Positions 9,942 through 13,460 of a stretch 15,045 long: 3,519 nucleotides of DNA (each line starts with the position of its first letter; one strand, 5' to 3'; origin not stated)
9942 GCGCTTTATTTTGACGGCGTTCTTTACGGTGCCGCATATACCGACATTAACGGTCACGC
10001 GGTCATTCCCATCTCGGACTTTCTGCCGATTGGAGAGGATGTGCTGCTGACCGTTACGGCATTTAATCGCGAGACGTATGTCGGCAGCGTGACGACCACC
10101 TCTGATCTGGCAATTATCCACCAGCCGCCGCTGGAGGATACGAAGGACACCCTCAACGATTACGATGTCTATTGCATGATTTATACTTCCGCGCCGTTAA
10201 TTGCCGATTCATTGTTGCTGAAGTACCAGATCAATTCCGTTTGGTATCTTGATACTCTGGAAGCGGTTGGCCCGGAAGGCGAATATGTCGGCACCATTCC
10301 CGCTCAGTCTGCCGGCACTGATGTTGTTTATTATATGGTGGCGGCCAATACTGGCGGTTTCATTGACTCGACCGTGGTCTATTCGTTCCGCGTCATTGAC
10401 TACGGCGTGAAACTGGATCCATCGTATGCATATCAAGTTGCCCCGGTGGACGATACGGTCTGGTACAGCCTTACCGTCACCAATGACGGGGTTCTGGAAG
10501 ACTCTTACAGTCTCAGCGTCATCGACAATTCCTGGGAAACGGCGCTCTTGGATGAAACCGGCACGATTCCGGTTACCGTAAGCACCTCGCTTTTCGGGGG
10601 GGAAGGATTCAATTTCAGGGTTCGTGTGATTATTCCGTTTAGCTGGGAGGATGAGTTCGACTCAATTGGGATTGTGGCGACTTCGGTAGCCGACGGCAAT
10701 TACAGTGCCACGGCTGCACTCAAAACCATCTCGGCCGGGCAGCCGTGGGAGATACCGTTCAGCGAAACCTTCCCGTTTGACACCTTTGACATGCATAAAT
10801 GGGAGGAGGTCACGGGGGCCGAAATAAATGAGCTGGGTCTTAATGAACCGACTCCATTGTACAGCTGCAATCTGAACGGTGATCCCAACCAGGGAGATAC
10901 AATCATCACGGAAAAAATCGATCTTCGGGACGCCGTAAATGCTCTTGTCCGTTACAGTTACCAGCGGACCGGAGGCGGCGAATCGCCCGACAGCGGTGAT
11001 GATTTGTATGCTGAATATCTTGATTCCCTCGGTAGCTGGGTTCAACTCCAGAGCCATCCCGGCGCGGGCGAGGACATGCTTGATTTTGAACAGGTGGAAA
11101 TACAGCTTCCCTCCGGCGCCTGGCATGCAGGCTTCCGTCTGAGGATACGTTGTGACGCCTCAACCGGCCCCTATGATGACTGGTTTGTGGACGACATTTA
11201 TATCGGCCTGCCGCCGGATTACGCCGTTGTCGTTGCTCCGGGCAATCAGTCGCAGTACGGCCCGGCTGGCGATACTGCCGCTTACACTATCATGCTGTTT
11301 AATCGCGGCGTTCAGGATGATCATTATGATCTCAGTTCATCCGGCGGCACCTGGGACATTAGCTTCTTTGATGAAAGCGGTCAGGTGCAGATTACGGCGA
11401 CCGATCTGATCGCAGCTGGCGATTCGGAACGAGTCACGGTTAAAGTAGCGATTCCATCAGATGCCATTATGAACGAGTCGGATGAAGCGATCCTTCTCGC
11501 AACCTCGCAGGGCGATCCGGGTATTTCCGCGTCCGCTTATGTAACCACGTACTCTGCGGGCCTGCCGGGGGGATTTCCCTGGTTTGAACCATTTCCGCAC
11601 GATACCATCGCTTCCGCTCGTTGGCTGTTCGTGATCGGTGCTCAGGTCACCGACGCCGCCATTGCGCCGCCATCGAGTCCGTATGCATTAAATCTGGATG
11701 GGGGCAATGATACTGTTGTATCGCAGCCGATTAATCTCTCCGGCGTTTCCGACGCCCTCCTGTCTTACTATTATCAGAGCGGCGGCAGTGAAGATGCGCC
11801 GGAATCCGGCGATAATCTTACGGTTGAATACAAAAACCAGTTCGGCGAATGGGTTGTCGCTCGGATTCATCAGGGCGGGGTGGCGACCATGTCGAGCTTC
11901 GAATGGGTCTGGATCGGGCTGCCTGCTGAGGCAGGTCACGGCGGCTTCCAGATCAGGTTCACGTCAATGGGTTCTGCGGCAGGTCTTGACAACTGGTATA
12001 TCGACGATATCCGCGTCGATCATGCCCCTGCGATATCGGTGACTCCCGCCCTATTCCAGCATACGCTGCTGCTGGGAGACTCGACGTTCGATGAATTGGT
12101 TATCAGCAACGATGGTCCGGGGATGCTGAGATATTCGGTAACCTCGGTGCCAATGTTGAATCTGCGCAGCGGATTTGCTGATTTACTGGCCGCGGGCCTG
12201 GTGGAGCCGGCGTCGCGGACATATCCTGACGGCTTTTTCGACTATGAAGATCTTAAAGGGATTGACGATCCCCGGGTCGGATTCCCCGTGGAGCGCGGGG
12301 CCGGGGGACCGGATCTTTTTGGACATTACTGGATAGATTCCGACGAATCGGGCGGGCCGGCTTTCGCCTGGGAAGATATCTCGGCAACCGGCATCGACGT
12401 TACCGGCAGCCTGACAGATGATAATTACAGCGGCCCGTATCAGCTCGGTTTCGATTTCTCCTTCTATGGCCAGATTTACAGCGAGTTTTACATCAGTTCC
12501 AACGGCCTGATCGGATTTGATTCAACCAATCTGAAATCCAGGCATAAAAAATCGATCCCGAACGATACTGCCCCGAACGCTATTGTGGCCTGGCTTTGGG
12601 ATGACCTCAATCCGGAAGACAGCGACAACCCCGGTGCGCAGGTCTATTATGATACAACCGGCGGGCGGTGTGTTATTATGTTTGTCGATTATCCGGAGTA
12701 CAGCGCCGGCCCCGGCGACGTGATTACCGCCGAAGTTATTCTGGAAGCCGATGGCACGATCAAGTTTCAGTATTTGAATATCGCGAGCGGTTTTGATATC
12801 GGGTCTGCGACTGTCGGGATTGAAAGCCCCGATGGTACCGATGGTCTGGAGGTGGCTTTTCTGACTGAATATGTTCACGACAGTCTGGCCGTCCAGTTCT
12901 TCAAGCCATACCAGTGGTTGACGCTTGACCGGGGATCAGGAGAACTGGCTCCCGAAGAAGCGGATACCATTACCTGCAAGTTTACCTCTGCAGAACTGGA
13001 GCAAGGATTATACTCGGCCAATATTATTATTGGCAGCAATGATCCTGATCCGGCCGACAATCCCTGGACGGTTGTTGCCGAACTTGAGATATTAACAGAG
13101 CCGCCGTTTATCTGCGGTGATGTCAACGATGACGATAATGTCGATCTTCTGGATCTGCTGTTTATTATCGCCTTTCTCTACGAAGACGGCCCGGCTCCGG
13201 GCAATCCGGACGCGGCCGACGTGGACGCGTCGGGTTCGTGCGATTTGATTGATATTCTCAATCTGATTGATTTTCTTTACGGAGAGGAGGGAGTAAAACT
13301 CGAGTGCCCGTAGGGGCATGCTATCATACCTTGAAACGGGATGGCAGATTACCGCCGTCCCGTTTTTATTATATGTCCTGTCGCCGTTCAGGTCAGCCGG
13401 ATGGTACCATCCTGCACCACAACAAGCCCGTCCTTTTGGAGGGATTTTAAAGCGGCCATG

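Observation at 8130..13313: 1727-aa gingipain-like C25 protease with an internally duplicated MAM-like pair and a dockerin tail instead of a T9SS C-terminal domain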

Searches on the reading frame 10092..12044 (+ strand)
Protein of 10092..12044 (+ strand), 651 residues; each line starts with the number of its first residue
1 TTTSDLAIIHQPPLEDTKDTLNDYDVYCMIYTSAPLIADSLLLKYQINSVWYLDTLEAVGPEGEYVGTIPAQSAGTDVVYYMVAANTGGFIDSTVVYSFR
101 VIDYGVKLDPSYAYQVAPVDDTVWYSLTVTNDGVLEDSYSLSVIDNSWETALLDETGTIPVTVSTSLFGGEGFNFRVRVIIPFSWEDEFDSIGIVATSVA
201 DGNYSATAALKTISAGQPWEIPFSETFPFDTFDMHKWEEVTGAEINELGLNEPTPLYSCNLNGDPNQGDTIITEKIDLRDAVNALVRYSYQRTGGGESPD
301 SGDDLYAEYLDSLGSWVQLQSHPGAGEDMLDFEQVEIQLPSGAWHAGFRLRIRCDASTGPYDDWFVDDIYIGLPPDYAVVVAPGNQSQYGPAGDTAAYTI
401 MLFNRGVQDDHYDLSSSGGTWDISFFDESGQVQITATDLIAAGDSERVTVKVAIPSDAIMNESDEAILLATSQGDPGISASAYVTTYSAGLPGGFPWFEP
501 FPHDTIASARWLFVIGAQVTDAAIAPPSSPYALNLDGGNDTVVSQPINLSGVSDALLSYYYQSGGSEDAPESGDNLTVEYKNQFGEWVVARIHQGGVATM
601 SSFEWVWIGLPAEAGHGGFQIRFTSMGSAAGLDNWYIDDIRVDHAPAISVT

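Call 33: predict_structure(alignment_id=A1)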
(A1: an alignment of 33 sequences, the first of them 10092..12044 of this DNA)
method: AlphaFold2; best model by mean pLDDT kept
length: 651 residues; sequences in the alignment: 33
mean_pLDDT: 89.5   pTM: 0.58
mean pLDDT of the five models: 89.5, 89.3, 88.8, 87.6, 87.4
residues with pLDDT >= 90: 397; 70-90: 235; 50-70: 15; < 50: 4
segments of 3 or more residues with pLDDT < 50: 1-3
pLDDT, mean of each block of 10 residues (from residue 1): 70 88 92 88 93 91 88 92 91 92 92 90 94 93 94 93 93 95 88 95 94 88 90 90 88 83 83 90 90 76 91 91 83 89 89 81 87 88 87 92 91 94 93 94 92 94 93 91 92 91 87 91 91 90 93 90 91 91 91 89 93 89 86 91 73 45
secondary structure, 60 per line:
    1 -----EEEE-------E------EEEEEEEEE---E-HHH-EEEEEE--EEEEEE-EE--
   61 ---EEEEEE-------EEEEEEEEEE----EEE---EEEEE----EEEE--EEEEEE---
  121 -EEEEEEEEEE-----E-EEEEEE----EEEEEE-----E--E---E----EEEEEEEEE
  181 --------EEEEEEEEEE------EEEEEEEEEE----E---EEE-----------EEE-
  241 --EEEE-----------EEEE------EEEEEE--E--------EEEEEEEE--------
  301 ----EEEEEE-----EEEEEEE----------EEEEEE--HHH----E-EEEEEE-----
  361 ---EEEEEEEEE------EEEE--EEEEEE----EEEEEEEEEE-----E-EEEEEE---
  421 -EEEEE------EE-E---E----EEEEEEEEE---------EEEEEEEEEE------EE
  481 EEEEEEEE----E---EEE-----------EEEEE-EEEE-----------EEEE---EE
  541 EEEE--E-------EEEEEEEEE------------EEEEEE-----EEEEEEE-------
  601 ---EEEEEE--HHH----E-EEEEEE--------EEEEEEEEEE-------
elements in order: E6-9 E24-32 E42-47 E50-55 E64-69 E77-86 E91-93 E97-101 E106-109 E112-117 E122-131 E139-144 E149-154 E172-180 E189-198 E205-214 E223-225 E237-239 E243-246 E258-261 E268-273 E285-292 E305-310 E316-322 E333-338 E350-355 E364-372 E379-382 E385-390 E395-404 E412-417 E422-426 E445-453 E463-472 E479-488 E497-499 E511-515 E517-520 E532-535 E539-544 E555-563 E576-581 E587-593 E604-609 E621-626 E635-644

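Call 37: fold_search(model_id=the predicted structure, library=pdb)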
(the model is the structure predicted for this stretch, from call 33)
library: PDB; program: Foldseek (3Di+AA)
matches with E <= 10: 1955; with E <= 0.001: 364
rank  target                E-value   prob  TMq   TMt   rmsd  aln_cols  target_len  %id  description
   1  5b4x_A                1.3e-17  1.00  0.28  0.26  16.8       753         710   12  Crystal structure of the ApoER2 ectodomain in complex with the Reelin R56 fragment (released 2017-04-26)
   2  2e26_A                3.0e-17  1.00  0.27  0.26  16.8       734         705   12  Crystal structure of two repeat fragment of reelin (released 2007-05-22)
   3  6a48                  5.6e-17  1.00  0.25  0.25  22.0       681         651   12  Crystal structure of reelin N-terminal region (released 2019-06-19)
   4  5b4x_C                1.8e-16  1.00  0.27  0.25  16.9       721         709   13  Crystal structure of the ApoER2 ectodomain in complex with the Reelin R56 fragment (released 2017-04-26)
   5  3a7q_A                5.1e-16  1.00  0.28  0.27  17.3       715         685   13  Structural basis for specific recognition of reelin by its receptors (released 2010-03-23)
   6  7sqc_2B               2.2e-13  1.00  0.22  0.20  24.9       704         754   11  Ciliary C1 central pair apparatus isolated from Chlamydomonas reinhardtii (released 2022-04-13)
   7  9ijj_h                4.3e-13  1.00  0.17  0.09  26.6       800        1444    8  In situ structure of the central apparatus in mouse sperm axoneme. (released 2025-06-04)
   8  7sqc_2A               8.5e-13  1.00  0.22  0.20  24.5       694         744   11  Ciliary C1 central pair apparatus isolated from Chlamydomonas reinhardtii (released 2022-04-13)
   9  7som_D                1.0e-12  1.00  0.17  0.09  29.4       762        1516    8  Ciliary C2 central pair apparatus isolated from Chlamydomonas reinhardtii (released 2022-04-13)
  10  7sqc_F1               2.1e-12  1.00  0.20  0.26  16.7       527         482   12  Ciliary C1 central pair apparatus isolated from Chlamydomonas reinhardtii (released 2022-04-13)
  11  7lyu_B                2.4e-12  1.00  0.27  0.42  11.0       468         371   14  Reelin repeat 8 (released 2022-06-15)
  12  9ijj_P                7.0e-12  1.00  0.20  0.21  19.3       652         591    8  In situ structure of the central apparatus in mouse sperm axoneme. (released 2025-06-04)
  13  7lyu_A                1.2e-11  1.00  0.26  0.41  11.1       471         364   14  Reelin repeat 8 (released 2022-06-15)
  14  9ijj_O                1.2e-11  1.00  0.20  0.12  25.6       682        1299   10  In situ structure of the central apparatus in mouse sperm axoneme. (released 2025-06-04)
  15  7sqc_T1               1.4e-11  1.00  0.24  0.27  18.4       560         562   10  Ciliary C1 central pair apparatus isolated from Chlamydomonas reinhardtii (released 2022-04-13)
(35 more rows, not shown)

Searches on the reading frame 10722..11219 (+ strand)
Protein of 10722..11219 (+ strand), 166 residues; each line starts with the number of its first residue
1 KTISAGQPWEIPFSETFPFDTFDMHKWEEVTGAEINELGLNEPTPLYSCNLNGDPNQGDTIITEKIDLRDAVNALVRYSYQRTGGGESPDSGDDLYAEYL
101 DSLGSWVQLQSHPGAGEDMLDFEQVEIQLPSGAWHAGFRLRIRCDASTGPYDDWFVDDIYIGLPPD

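Call 39: search_protein_families(library=pfam, proteins=[window:10722-11219:+], max_evalue=1)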
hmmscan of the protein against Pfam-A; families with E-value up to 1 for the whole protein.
window:10722-11219:+ (166 aa): 1 family
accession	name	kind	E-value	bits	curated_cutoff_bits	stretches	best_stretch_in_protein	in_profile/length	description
PF21471.3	Reelin_subrepeat-B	-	0.00012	22.3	27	1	60-162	26-127/127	Reelin subrepeat B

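Call 84: search_solved_structures(query=window:10734-11213:+, max_evalue=10)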
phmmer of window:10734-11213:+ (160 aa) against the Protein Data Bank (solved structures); distinct sequences matched with E-value up to 10: 0.

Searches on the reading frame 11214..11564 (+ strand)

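Call 39: search_protein_families(library=pfam, proteins=[window:11214-11564:+], max_evalue=1)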
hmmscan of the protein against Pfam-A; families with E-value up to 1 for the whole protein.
window:11214-11564:+ (117 aa): 2 families
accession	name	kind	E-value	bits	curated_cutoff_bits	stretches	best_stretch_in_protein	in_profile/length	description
PF11614.14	FixG_C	-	0.00039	21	25.6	1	23-107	34-111/119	IG-like fold at C-terminal of FixG, putative oxidoreductase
PF10633.15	NPCBM_assoc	-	0.081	13.6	24.4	1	64-85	44-65/78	NPCBM-associated, NEW3 domain of alpha-galactosidase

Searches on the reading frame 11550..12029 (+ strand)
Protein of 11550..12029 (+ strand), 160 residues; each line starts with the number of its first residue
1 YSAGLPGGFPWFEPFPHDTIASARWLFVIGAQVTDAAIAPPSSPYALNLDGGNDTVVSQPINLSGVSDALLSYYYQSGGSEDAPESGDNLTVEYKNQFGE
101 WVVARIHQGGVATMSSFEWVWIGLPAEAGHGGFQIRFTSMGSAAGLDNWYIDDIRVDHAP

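Call 39: search_protein_families(library=pfam, proteins=[window:11550-12029:+], max_evalue=1)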
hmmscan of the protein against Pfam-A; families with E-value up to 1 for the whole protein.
window:11550-12029:+ (160 aa): 1 family
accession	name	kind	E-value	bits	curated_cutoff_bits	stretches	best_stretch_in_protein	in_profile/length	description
PF21471.3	Reelin_subrepeat-B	-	0.0016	18.7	27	1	53-156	24-126/127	Reelin subrepeat B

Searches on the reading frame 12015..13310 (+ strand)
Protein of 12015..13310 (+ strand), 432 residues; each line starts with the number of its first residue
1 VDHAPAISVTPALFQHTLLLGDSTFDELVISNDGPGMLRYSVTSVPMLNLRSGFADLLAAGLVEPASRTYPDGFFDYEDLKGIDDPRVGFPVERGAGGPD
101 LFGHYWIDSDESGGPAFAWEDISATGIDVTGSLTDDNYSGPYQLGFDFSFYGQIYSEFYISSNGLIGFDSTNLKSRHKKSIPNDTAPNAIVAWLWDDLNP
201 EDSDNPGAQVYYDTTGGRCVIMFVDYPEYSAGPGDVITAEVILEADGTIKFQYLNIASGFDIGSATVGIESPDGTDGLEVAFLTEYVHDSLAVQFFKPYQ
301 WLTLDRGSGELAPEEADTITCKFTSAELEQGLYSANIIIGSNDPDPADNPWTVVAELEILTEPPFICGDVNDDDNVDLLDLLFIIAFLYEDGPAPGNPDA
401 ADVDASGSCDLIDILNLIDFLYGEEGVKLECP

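Call 35: predict_structure(alignment_id=A2)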
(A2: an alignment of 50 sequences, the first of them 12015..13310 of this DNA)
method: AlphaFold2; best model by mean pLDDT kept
length: 432 residues; sequences in the alignment: 50
mean_pLDDT: 93.1   pTM: 0.74
mean pLDDT of the five models: 93.1, 91.9, 91.8, 90.7, 90.3
residues with pLDDT >= 90: 347; 70-90: 76; 50-70: 9; < 50: 0
segments of 3 or more residues with pLDDT < 50: none
pLDDT, mean of each block of 10 residues (from residue 1): 89 94 95 97 80 81 95 92 93 95 91 84 98 97 94 93 97 94 93 97 96 95 97 97 93 97 96 95 97 86 90 98 88 91 92 94 90 94 96 91 94 96 88 86
secondary structure, 60 per line:
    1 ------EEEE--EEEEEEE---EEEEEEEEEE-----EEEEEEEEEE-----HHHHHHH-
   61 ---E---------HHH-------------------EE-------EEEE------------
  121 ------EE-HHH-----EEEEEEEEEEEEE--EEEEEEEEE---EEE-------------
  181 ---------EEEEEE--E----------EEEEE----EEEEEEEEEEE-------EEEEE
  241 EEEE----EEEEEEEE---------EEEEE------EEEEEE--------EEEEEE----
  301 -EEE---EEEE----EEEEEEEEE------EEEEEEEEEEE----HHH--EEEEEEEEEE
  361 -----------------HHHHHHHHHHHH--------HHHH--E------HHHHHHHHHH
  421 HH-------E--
elements in order: E7-10 E13-19 E23-32 E38-47 H53-59 E105-108 E138-150 E153-161 E165-167 E190-195 E209-213 E218-228 E236-244 E249-256 E266-270 E277-282 E291-296 E302-304 E308-311 E316-324 E331-341 E351-360 H378-389 H398-401 H411-422

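Call 38: fold_search(model_id=the predicted structure, library=pdb)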
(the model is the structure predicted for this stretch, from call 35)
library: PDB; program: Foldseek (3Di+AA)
matches with E <= 10: 1552; with E <= 0.001: 11
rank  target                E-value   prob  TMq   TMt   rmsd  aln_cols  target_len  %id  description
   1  9ijj_h                1.8e-05  0.63  0.13  0.04  32.7       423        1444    9  In situ structure of the central apparatus in mouse sperm axoneme. (released 2025-06-04)
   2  7som_D                2.1e-05  0.82  0.14  0.04  29.1       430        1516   11  Ciliary C2 central pair apparatus isolated from Chlamydomonas reinhardtii (released 2022-04-13)
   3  9ijj_4G               3.9e-05  0.47  0.13  0.02  32.7       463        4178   10  In situ structure of the central apparatus in mouse sperm axoneme. (released 2025-06-04)
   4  9ijj_4I               7.2e-05  0.51  0.13  0.03  27.1       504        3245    9  In situ structure of the central apparatus in mouse sperm axoneme. (released 2025-06-04)
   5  7sqc_O0               7.6e-05  0.38  0.11  0.05  39.7       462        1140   12  Ciliary C1 central pair apparatus isolated from Chlamydomonas reinhardtii (released 2022-04-13)
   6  9ijj_C                1.0e-04  0.44  0.12  0.06  40.1       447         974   11  In situ structure of the central apparatus in mouse sperm axoneme. (released 2025-06-04)
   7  7sqc_2A               1.1e-04  0.28  0.12  0.07  48.6       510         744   11  Ciliary C1 central pair apparatus isolated from Chlamydomonas reinhardtii (released 2022-04-13)
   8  9ijj_4H               1.3e-04  0.30  0.12  0.02  32.7       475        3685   10  In situ structure of the central apparatus in mouse sperm axoneme. (released 2025-06-04)
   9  7sqc_T0               4.8e-04  0.38  0.12  0.10  39.1       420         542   10  Ciliary C1 central pair apparatus isolated from Chlamydomonas reinhardtii (released 2022-04-13)
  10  2bzd_C                6.7e-04  0.13  0.10  0.08  25.3       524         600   11  Galactose recognition by the carbohydrate-binding module of a bacterial sialidase. (released 2005-08-19)
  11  7sqc_M1               7.9e-04  0.35  0.12  0.10  31.4       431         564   10  Ciliary C1 central pair apparatus isolated from Chlamydomonas reinhardtii (released 2022-04-13)
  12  9ijj_O                1.2e-03  0.13  0.11  0.04  52.2       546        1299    8  In situ structure of the central apparatus in mouse sperm axoneme. (released 2025-06-04)
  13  7sqc_F1               1.5e-03  0.25  0.12  0.11  41.5       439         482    9  Ciliary C1 central pair apparatus isolated from Chlamydomonas reinhardtii (released 2022-04-13)
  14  7sqc_2B               1.5e-03  0.18  0.11  0.06  44.2       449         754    9  Ciliary C1 central pair apparatus isolated from Chlamydomonas reinhardtii (released 2022-04-13)
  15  7sqc_F0               2.2e-03  0.44  0.12  0.16  30.1       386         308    8  Ciliary C1 central pair apparatus isolated from Chlamydomonas reinhardtii (released 2022-04-13)
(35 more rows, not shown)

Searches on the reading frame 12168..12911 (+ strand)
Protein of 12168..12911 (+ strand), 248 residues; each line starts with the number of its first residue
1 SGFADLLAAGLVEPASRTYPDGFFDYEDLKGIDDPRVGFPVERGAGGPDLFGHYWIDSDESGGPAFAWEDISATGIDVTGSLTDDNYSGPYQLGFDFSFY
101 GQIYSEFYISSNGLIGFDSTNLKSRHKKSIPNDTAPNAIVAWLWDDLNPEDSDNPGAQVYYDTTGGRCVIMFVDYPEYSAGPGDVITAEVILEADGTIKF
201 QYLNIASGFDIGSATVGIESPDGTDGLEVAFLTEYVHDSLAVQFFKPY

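Call 58: search_protein_families(library=pfam, proteins=[window:12168-12911:+], max_evalue=1)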
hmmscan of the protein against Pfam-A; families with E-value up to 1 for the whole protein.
seq(248 aa): 0 families

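Call 83: search_solved_structures(query=window:12168-12911:+, max_evalue=10)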
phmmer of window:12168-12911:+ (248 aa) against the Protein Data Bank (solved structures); distinct sequences matched with E-value up to 10: 1.
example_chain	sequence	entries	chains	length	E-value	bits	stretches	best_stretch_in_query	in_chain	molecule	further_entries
8f9q_A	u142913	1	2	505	1.9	11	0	60-142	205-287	Sialic acid acetylesterase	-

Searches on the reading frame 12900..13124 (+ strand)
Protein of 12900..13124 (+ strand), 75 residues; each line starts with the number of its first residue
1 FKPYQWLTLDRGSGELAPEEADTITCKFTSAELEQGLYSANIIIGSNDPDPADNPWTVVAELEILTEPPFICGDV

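Call 39: search_protein_families(library=pfam, proteins=[window:12900-13124:+], max_evalue=1)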
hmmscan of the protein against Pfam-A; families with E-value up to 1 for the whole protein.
window:12900-13124:+ (75 aa): 3 families
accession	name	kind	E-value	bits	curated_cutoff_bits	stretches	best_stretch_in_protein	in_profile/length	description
PF22544.2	HYDIN_VesB_CFA65-like_Ig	-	0.12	13.1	25.5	1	8-53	50-92/100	HYDIN/CFA65/VesB-like, Ig-like domain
PF13004.13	BACON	-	0.17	12.3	25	1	5-32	10-34/61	Putative binding domain, N-terminal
PF19190.6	BACON_2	-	0.21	11.9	25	1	5-47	42-84/94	Viral BACON domain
